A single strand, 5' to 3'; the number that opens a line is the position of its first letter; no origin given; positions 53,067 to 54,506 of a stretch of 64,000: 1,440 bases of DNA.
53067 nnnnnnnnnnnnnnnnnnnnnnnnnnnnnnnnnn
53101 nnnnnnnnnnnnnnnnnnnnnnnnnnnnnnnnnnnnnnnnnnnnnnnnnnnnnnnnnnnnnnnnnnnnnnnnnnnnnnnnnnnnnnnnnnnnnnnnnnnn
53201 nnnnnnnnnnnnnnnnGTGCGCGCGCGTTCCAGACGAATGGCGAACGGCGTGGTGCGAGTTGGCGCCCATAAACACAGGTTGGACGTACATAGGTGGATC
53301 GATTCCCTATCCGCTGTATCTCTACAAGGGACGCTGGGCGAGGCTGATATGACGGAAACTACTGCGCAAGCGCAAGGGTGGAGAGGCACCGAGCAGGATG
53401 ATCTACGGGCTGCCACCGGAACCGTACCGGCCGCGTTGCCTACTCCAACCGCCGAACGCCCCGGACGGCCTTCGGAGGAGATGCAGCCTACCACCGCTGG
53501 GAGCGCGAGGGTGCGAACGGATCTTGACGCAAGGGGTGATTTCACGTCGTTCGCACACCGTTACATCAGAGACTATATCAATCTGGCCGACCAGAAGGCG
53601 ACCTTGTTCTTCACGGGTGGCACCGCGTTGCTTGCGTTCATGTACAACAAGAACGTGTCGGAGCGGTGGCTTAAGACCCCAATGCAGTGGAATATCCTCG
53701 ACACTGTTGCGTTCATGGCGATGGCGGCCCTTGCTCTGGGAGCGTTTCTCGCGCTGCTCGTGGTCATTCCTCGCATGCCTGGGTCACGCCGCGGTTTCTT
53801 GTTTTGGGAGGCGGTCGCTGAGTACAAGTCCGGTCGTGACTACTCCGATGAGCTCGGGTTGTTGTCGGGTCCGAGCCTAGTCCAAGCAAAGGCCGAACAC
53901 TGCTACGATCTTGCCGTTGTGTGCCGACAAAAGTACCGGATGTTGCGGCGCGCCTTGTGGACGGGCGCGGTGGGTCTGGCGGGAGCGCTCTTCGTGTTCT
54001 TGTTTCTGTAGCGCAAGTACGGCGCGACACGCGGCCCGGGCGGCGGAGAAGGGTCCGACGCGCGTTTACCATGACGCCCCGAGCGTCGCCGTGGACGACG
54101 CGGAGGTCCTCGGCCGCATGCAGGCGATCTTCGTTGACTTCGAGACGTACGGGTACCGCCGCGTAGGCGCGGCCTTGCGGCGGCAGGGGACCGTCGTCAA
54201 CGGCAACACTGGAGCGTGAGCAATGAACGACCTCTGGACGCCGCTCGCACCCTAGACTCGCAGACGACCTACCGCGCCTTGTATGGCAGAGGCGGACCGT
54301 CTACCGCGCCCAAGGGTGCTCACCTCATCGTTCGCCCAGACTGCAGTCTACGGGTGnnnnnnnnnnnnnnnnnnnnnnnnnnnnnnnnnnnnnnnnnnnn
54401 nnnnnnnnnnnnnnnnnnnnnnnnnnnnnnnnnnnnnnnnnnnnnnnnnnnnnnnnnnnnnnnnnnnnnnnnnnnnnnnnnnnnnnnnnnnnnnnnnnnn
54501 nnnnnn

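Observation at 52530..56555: ~4 kb low-GC island inserted between a DUF1552 gene and a beheaded cytochrome c gene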

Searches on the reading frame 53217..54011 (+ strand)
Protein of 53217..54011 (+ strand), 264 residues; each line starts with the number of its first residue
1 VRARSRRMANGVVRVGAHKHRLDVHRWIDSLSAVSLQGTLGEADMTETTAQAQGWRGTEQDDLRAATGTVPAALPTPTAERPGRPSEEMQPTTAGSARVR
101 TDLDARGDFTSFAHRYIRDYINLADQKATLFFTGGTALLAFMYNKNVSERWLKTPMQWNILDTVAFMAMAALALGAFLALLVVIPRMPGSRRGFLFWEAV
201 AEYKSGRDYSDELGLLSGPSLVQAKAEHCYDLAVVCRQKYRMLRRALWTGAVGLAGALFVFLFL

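Call 3: search_protein_families(library=pfam, proteins=[window:53217-54011:+], max_evalue=0.01)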
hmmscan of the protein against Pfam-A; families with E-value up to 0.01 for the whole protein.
window:53217-54011:+ (264 aa): 1 family
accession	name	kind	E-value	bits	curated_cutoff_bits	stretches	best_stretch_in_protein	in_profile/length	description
PF18967.5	PycTM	-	4.3e-13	50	27.2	1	161-253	9-107/107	Pycsar effector protein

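Call 4: search_protein_families(library=padloc, proteins=[window:53217-54011:+], max_evalue=0.01)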
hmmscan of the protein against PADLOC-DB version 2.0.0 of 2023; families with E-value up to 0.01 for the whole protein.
window:53217-54011:+ (264 aa): 8 families
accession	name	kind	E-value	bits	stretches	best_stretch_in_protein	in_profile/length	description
PDLC02364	PycTM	-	1.2e-22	79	1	110-263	9-152/160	-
PDLC02363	PycTM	-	7.3e-16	56.4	1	114-261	13-150/154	-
PDLC02365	PycTM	-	2e-10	39.2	1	116-263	11-161/165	-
PDLC00711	Effector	-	7.2e-09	34.1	1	120-248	21-145/164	2TM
PDLC00700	Effector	-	3.9e-06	24.9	1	119-262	17-165/173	2TM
PDLC00678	Effector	-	9e-05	20.6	1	119-246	23-156/184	2TM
PDLC00692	Effector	-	0.00026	18.9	1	124-261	21-151/167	2TM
PDLC00685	Effector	-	0.0051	14.6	1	120-250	31-155/174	2TM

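Call 13: search_protein_families(library=ncbifam, proteins=[window:53349-54011:+], max_evalue=0.1)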
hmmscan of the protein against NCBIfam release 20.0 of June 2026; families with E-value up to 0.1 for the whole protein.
window:53349-54011:+ (220 aa): 0 families

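Call 100: search_solved_structures(query=window:53349-54011:+, max_evalue=1, show_alignments=1)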
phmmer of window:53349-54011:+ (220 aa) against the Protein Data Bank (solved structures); distinct sequences matched with E-value up to 1: 7.
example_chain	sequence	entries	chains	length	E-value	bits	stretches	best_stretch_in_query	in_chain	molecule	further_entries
2ra3_A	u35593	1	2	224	0.43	13.5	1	141-187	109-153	Trypsin-1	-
4wxv_A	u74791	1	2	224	0.43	13.5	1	141-187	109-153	Trypsin-1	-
4wwy_A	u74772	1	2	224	0.43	13.4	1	141-187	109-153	Trypsin-1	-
7qe8_A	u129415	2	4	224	0.46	13.4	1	141-187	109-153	Trypsin-1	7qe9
1trn_A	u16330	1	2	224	0.47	13.3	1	141-187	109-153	TRYPSIN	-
1fxy_A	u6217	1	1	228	0.48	13.3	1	140-187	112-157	COAGULATION FACTOR XA-TRYPSIN CHIMERA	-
8h3s_C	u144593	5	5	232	0.5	13.2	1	141-187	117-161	Serine protease 1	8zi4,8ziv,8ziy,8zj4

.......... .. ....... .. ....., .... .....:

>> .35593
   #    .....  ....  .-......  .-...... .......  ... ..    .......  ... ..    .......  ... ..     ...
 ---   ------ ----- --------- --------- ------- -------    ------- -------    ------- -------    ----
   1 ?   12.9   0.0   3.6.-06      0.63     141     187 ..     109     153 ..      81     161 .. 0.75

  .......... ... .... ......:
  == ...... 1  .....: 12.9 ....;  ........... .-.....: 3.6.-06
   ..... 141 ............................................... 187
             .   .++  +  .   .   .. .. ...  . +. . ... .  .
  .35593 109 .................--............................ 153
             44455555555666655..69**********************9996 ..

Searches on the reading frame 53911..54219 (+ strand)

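Call 3: search_protein_families(library=pfam, proteins=[window:53911-54219:+], max_evalue=0.01)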
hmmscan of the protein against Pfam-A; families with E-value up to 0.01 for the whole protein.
window:53911-54219:+ (102 aa): 1 family
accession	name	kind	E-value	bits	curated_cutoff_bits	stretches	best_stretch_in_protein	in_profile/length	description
PF13276.12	HTH_21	-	1.2e-07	32.3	28.1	1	63-99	3-41/60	HTH-like domain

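Call 4: search_protein_families(library=padloc, proteins=[window:53911-54219:+], max_evalue=0.01)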
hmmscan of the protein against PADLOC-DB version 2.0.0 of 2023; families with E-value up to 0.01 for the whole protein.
window:53911-54219:+ (102 aa): 0 families

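Call 13: search_protein_families(library=ncbifam, proteins=[window:53911-54219:+], max_evalue=0.1)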
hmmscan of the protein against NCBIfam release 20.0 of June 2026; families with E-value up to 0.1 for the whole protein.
window:53911-54219:+ (102 aa): 2 families
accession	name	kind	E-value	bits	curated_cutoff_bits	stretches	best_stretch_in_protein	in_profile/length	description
NF033516.0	transpos_IS3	equivalog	3.8e-06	26.4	160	1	49-99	124-169/369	IS3 family transposase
NF006918.0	PRK09409.1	subfamily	3.3e-05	23.6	597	1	58-94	44-80/301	IS2 transposase TnpB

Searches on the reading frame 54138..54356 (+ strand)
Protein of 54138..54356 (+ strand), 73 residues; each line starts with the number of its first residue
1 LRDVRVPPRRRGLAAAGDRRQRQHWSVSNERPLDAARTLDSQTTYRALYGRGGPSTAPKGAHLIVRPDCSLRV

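Call 58: search_protein_families(library=pfam, proteins=[window:54138-54356:+], max_evalue=1)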
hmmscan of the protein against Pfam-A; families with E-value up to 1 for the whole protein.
seq(73 aa): 0 families
